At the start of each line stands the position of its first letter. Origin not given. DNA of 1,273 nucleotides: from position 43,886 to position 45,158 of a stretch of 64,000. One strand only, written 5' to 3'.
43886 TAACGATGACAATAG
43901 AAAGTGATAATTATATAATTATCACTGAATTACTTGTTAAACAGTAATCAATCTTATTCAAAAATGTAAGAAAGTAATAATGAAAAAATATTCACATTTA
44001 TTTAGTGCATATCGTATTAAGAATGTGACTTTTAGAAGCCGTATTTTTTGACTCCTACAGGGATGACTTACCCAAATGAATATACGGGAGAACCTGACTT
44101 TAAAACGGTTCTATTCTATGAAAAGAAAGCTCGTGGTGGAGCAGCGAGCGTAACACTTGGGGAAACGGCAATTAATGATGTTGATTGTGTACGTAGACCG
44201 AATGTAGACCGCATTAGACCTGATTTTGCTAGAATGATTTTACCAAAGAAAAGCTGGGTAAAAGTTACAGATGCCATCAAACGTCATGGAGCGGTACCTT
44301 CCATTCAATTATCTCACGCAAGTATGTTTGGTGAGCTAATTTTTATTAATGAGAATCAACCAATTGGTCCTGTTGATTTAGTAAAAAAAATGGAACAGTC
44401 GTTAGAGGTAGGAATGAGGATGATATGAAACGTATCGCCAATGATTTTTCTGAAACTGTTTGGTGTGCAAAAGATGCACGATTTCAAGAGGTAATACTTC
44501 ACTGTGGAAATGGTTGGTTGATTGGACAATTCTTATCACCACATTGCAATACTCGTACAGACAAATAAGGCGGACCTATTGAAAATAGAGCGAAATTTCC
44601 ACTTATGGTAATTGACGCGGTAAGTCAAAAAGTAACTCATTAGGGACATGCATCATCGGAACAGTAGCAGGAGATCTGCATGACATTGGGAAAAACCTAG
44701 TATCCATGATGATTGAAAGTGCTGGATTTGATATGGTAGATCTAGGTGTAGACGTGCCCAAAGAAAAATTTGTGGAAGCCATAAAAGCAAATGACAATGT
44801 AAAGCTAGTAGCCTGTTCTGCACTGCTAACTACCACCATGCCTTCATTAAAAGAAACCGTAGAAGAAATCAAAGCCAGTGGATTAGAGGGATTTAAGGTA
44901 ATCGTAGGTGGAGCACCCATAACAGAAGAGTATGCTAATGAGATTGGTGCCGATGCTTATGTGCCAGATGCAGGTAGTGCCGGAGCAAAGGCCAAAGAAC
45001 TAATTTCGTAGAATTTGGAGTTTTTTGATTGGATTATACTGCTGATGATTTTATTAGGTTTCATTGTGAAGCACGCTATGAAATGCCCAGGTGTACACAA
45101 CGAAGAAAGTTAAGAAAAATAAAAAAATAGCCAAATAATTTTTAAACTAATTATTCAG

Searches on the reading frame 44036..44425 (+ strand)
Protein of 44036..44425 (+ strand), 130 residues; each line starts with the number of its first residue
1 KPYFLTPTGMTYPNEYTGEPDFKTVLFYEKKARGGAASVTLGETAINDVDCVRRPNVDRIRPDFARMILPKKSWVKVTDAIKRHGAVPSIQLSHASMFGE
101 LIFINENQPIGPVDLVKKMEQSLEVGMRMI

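Call 48: search_protein_families(library=pfam, proteins=[window:44036-44425:+], max_evalue=1)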
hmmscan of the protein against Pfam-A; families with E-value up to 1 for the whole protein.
seq(130 aa): 1 family
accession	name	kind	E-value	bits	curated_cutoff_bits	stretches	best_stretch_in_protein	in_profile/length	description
PF23992.1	Pam3_gp32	-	0.063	13.7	27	1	82-124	13-57/108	Phage Pam3 gp32-like protein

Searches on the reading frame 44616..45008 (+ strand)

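Call 48: search_protein_families(library=pfam, proteins=[window:44616-45008:+], max_evalue=1)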
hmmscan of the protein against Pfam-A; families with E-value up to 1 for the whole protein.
seq(131 aa): 1 family
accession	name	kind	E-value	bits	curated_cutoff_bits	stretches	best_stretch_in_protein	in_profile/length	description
PF02310.24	B12-binding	-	4.3e-25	88.3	32.1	1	11-116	2-109/121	B12 binding domain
